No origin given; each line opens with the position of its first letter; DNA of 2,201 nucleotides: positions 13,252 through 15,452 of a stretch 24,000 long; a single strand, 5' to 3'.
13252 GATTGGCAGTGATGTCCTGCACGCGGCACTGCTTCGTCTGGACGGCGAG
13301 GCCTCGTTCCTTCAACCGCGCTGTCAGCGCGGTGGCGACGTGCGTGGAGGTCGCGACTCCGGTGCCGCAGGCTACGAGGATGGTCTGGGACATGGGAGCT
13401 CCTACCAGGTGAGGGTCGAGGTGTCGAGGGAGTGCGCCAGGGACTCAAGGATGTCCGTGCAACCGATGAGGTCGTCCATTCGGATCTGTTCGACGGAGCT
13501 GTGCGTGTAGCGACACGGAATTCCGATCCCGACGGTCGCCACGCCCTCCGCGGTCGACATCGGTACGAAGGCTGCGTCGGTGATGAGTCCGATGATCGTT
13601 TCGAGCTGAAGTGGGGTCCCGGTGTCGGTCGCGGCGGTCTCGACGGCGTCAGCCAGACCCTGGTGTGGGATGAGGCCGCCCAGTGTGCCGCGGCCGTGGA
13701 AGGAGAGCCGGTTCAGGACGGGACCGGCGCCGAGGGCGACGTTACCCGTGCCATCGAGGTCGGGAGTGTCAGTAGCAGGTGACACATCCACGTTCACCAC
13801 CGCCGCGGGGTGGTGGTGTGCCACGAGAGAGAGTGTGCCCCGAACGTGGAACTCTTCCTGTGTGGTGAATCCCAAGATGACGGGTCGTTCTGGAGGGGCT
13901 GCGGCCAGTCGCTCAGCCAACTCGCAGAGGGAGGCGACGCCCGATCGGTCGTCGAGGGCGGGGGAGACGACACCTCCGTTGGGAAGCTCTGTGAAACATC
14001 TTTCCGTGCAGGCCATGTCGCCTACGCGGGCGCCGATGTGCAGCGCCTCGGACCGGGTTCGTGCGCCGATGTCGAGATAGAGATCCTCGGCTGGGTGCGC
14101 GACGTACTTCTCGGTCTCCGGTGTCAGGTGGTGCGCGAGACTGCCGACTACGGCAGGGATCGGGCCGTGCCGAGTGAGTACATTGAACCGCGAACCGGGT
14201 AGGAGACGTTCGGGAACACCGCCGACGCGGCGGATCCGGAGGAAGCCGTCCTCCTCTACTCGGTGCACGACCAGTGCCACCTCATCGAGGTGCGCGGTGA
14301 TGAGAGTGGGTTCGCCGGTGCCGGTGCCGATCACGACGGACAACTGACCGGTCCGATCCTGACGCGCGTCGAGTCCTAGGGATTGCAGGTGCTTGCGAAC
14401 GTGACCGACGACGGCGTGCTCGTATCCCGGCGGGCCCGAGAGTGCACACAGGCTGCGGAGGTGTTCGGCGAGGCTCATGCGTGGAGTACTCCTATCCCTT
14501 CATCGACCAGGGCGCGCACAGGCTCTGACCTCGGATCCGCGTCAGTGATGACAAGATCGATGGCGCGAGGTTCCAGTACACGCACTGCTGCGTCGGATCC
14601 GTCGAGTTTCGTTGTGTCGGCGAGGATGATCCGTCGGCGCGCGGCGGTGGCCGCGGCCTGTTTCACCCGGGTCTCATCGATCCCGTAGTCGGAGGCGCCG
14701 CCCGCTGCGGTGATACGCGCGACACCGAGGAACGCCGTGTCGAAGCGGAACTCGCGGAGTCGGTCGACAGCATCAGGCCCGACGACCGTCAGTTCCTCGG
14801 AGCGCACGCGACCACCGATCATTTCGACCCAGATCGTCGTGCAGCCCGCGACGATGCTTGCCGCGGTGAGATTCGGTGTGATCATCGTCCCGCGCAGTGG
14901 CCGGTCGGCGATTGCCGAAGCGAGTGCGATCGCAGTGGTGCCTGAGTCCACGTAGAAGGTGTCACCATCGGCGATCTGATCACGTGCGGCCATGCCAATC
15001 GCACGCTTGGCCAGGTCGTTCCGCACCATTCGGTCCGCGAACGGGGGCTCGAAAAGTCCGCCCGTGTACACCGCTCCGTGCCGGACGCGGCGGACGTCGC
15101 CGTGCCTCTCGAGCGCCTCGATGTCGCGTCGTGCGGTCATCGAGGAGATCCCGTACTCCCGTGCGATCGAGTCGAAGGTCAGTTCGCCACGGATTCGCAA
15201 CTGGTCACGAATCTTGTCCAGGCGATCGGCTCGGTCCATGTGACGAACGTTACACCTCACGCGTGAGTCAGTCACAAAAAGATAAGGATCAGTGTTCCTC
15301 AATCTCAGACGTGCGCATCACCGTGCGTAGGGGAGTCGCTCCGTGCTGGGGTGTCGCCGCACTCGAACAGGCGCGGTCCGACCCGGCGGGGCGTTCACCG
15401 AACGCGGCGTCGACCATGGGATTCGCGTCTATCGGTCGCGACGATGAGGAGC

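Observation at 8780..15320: Lower-GC island carrying a full sgc-type orphan PTS locus, with no mobility genes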

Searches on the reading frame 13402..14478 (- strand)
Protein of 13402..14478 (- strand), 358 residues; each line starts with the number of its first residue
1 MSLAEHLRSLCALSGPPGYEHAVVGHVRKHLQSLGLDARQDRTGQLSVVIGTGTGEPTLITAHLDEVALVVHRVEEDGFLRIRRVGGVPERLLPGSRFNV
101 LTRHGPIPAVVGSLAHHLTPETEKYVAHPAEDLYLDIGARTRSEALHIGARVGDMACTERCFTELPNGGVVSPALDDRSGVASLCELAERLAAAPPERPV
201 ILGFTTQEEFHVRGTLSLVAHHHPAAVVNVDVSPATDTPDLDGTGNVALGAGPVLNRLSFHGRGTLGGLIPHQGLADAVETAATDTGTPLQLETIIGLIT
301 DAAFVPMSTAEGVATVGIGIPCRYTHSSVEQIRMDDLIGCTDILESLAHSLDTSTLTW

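Call 6: search_protein_families(library=pfam, proteins=[window:13402-14478:-])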
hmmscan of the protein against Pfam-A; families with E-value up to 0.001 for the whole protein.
window:13402-14478:- (358 aa): 3 families
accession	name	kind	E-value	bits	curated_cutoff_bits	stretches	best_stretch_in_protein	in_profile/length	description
PF05343.19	Peptidase_M42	-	4.6e-64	216.7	23.2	1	54-341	12-290/292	M42 glutamyl aminopeptidase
PF01546.33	Peptidase_M20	-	2.8e-09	37.6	24.6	1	175-348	34-204/206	Peptidase family M20/M25/M40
PF04389.22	Peptidase_M28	-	6.6e-07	29.7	21.3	1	174-232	30-94/193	Peptidase family M28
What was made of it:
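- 13402..14478 (-): sgcX-like M42 dinuclear metallohydrolase, 358 aa. PF05343 at 217 bits (call 6).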

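Call 7: search_protein_families(library=ncbifam, proteins=[window:13402-14478:-])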
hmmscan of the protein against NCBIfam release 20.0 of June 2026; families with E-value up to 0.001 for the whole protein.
window:13402-14478:- (358 aa): 5 families
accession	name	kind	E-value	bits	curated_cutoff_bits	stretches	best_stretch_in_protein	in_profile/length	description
TIGR03107.1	glu_aminopep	equivalog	1.9e-37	129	469.7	1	6-356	3-346/350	glutamyl aminopeptidase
NF007421.0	PRK09961.1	equivalog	7.7e-34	117.1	412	1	27-355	26-337/345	aminopeptidase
NF007367.0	PRK09864.1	equivalog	9.5e-31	106.8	569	1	7-336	6-326/356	aminopeptidase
NF040822.1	lys_aminopep_Arch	equivalog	1.8e-30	106.2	700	1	10-340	10-327/345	lysyl aminopeptidase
TIGR03106.1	trio_M42_hydro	equivalog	3.8e-18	65.5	397.75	1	3-236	5-243/343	osmoprotectant NAGGN system M42 family peptidase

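Call 46: search_solved_structures(query=window:13402-14478:-, max_evalue=1e-10, show_alignments=2)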
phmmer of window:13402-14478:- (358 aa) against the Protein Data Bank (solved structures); distinct sequences matched with E-value up to 1e-10: 20.
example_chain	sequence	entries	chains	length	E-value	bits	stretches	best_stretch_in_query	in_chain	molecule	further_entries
2cf4_A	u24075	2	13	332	6.6e-42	147.4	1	1-350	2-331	PROTEIN PH0519 | COBALT-ACTIVATED PEPTIDASE TET1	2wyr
4wwv_A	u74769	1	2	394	5.3e-41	144.4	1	6-342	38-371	Aminopeptidase from family M42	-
1vhe_A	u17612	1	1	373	3.8e-39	138.3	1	7-356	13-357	aminopeptidase/glucanase homolog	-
9qr6_A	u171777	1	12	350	1.5e-38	136.3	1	1-342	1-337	Putative aminopeptidase MJ0555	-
5ds0_A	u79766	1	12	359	2.2e-33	119.3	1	5-355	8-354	Peptidase M42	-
1y0r_A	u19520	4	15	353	1.6e-30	109.9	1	7-344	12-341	Frv operon protein FrvX | Tetrahedral aminopeptidase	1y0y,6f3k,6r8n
1xfo_A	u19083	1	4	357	1.7e-30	109.8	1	7-344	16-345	Frv operon protein FrvX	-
3kl9_A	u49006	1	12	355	1.3e-28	103.6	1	7-356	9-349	Glutamyl aminopeptidase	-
1vho_A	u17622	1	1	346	1.6e-28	103.3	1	6-348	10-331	endoglucanase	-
3isx_A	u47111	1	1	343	3.4e-28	102.3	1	4-344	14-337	Endoglucanase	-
4p6y_A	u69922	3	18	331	3.9e-28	102.1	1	5-344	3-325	Aminopeptidase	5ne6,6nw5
2fvg_A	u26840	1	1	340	4.4e-27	98.6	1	6-341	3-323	endoglucanase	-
4x8i_A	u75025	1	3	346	4.7e-27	98.5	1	8-347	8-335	Lysyl aminopeptidase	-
5l6z_A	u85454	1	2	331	5e-27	98.4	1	5-344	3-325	leucylaminopeptidase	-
5ne7_A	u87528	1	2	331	8.9e-27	97.6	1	5-344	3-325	AMINOPEPTIDASE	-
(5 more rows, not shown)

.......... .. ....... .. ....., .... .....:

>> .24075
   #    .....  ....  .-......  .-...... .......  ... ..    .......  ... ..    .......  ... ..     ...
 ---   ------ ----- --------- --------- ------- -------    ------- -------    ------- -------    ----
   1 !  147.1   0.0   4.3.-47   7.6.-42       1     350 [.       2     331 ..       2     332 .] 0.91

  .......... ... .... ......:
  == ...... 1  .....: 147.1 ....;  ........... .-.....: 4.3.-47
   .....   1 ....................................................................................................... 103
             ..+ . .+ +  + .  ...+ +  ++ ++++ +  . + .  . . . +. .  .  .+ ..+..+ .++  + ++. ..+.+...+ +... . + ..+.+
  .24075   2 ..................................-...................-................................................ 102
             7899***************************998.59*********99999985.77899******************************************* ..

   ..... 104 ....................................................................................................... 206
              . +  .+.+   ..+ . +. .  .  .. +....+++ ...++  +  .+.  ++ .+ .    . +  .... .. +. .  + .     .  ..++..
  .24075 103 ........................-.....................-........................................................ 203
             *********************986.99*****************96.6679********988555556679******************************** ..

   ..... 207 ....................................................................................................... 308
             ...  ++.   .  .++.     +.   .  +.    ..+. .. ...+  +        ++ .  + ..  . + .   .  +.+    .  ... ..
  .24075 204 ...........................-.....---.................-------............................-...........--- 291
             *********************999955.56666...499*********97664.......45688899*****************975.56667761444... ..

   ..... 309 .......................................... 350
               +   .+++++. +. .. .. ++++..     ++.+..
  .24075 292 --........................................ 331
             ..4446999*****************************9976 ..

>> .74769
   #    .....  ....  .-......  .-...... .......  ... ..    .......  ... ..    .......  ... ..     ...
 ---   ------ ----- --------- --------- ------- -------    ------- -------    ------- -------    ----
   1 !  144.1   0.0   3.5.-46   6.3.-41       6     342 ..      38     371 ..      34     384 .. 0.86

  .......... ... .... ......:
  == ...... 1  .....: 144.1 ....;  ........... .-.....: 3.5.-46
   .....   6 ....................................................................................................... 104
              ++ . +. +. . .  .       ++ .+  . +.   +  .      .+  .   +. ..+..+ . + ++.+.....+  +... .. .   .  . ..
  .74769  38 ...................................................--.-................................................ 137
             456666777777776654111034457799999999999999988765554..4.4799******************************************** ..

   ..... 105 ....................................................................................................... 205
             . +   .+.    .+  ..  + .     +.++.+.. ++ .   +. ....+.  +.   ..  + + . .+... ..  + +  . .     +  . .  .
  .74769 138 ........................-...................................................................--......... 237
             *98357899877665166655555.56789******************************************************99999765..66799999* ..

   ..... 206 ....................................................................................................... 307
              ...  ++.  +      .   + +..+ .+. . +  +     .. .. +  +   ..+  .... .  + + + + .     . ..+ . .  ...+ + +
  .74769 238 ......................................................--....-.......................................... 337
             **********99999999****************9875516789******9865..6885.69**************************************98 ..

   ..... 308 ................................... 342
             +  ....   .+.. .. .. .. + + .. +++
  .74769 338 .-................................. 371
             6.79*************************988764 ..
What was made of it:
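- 13402..14478 (-): The five metal-ligand positions and the catalytic Glu align with TET1/PH0519 (call 46).
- On sgc-type PTS locus (E. coli sgcXBCQAER): Metal ligands conserved (call 46).
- The M42 metal ligands are kept (call 46).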

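Call 66: list_cluster_members(proteins=[P0001, P0121, window:13402-14478:-, window:11272-11724:-, window:13106-13393:-, window:8922-9695:+, window:14475-15239:-, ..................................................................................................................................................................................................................])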
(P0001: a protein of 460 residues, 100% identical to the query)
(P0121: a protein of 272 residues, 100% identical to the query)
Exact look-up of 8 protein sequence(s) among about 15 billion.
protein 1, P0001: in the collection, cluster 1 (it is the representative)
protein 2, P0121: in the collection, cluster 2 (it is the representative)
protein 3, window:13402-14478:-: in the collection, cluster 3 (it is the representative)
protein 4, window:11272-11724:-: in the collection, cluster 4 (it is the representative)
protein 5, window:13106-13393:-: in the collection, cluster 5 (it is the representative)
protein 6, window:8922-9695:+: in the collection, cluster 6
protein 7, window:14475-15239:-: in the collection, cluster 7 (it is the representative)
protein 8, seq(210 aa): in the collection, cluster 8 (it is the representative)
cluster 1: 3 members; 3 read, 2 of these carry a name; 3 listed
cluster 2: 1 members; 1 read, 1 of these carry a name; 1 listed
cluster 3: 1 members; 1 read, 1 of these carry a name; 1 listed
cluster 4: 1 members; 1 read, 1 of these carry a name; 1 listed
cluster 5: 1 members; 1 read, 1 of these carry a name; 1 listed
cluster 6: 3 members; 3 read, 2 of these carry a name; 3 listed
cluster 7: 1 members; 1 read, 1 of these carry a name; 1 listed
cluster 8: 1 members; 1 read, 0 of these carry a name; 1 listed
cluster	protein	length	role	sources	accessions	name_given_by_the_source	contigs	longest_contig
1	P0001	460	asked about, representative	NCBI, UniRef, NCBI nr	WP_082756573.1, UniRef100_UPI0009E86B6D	PTS galactitol transporter subunit IIC [Tsukamurella pulmonis] | PTS galactitol transporter subunit IIC n=1 Tax=Tsukamurella pulmonis TaxID=47312 ... | PTS transporter subunit IIC [Tsukamurella pulmonis]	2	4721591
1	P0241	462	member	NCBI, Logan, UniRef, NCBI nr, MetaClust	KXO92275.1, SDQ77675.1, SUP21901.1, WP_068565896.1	hypothetical protein AXK56_04135 [Tsukamurella pulmonis] | PTS system IIC component, Gat family n=1 Tax=Tsukamurella pulmonis TaxID=47312 ... | PTS transporter subunit IIC [Tsukamurella pulmonis]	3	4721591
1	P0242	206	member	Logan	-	-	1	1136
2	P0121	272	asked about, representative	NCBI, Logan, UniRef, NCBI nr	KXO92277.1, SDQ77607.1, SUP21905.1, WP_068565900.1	SgcQ protein [Tsukamurella pulmonis] | Sgc region protein SgcQ n=1 Tax=Tsukamurella pulmonis TaxID=47312 RepID=A0A1H1DMC5_9ACTN | BtpA/SgcQ family protein [Tsukamurella pulmonis]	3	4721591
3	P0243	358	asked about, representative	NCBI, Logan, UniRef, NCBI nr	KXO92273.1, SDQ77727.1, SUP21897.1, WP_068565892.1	hypothetical protein AXK56_04125 [Tsukamurella pulmonis] | Putative aminopeptidase FrvX n=1 Tax=Tsukamurella pulmonis TaxID=47312 ... | M20/M25/M40 family metallo-hydrolase [Tsukamurella pulmonis]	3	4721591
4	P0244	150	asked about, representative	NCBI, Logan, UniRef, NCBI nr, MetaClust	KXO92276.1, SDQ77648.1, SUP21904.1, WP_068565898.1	hypothetical protein AXK56_04140 [Tsukamurella pulmonis] | PTS system IIA component, Gat family n=1 Tax=Tsukamurella pulmonis TaxID=47312 ... | PTS sugar transporter subunit IIA [Tsukamurella pulmonis]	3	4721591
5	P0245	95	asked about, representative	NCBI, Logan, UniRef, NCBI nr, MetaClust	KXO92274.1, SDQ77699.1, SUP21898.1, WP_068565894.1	hypothetical protein AXK56_04130 [Tsukamurella pulmonis] | PTS EIIB type-2 domain-containing protein n=1 Tax=Tsukamurella pulmonis TaxID=47312 ... | PTS sugar transporter subunit IIB [Tsukamurella pulmonis]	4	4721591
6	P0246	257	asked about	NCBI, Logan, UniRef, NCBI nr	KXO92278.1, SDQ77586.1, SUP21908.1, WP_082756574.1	DeoR family transcriptional regulator [Tsukamurella pulmonis] | DNA-binding transcriptional regulator of sugar metabolism, DeoR/GlpR family n=1 ... | DeoR/GlpR family DNA-binding transcription regulator [Tsukamurella pulmonis]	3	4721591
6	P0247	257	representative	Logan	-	-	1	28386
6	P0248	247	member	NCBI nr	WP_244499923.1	DeoR/GlpR family DNA-binding transcription regulator [Tsukamurella pulmonis]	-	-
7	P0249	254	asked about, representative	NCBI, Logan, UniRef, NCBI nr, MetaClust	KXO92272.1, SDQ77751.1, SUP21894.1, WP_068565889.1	hypothetical protein AXK56_04120 [Tsukamurella pulmonis] | Lactose phosphotransferase system repressor n=1 Tax=Tsukamurella pulmonis TaxID=47312 ... | DeoR/GlpR family DNA-binding transcription regulator [Tsukamurella pulmonis]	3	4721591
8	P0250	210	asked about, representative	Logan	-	-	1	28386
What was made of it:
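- Three NCBI assemblies list no SgcE protein (call 66).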

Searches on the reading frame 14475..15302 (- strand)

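Call 6: search_protein_families(library=pfam, proteins=[window:14475-15302:-])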
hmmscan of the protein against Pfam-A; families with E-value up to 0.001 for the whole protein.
window:14475-15302:- (275 aa): 3 families
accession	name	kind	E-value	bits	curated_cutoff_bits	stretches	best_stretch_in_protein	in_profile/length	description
PF00455.28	DeoRC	-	3e-34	118.7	31.8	1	97-254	4-159/160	DeoR C terminal sensor domain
PF08220.18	HTH_DeoR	-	1.7e-08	34.5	21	1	27-79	1-53/57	DeoR-like helix-turn-helix domain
PF08279.18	HTH_11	-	1.1e-05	25.6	25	1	27-68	1-43/55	HTH domain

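Call 7: search_protein_families(library=ncbifam, proteins=[window:14475-15302:-])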
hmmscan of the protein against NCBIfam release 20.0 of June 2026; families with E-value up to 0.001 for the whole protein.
window:14475-15302:- (275 aa): 10 families
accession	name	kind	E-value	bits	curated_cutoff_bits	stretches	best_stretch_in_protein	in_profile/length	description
NF040755.1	AgaR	equivalog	2.9e-36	124.9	260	1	24-273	4-254/256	transcriptional repressor AgaR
NF041397.1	TranRegGlpR_Halo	equivalog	4.3e-36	124.8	300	1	25-272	4-249/253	HTH-type transcriptional regulator GlpR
NF007316.0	PRK09802.1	equivalog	7.9e-30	104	351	1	19-273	10-265/269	DeoR family transcriptional regulator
NF040890.1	trans_reg_YgbI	equivalog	2.5e-27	96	400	1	25-274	4-251/253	DNA-binding transcriptional repressor YgbI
NF008154.0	PRK10906.1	equivalog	4.8e-27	94.9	331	1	22-267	1-244/252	DeoR/GlpR family transcriptional regulator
NF007753.1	PRK10434.1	equivalog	3.8e-24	85.7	350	1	23-273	2-251/253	glucitol operon DNA-binding transcriptional repressor SrlR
NF007961.0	PRK10681.1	equivalog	3.1e-18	66.1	244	1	22-270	3-248/252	DNA-binding transcriptional repressor DeoR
NF010034.0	PRK13509.1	equivalog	3.7e-18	65.8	244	1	22-273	1-249/251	HTH-type transcriptional regulator UlaR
NF040887.2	trans_reg_YciT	exception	1.9e-16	60.4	450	1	37-270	14-241/246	DNA-binding transcriptional regulator YciT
NF007720.0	PRK10411.1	equivalog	1e-08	34.8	259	1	25-256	3-234/243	L-fucose operon activator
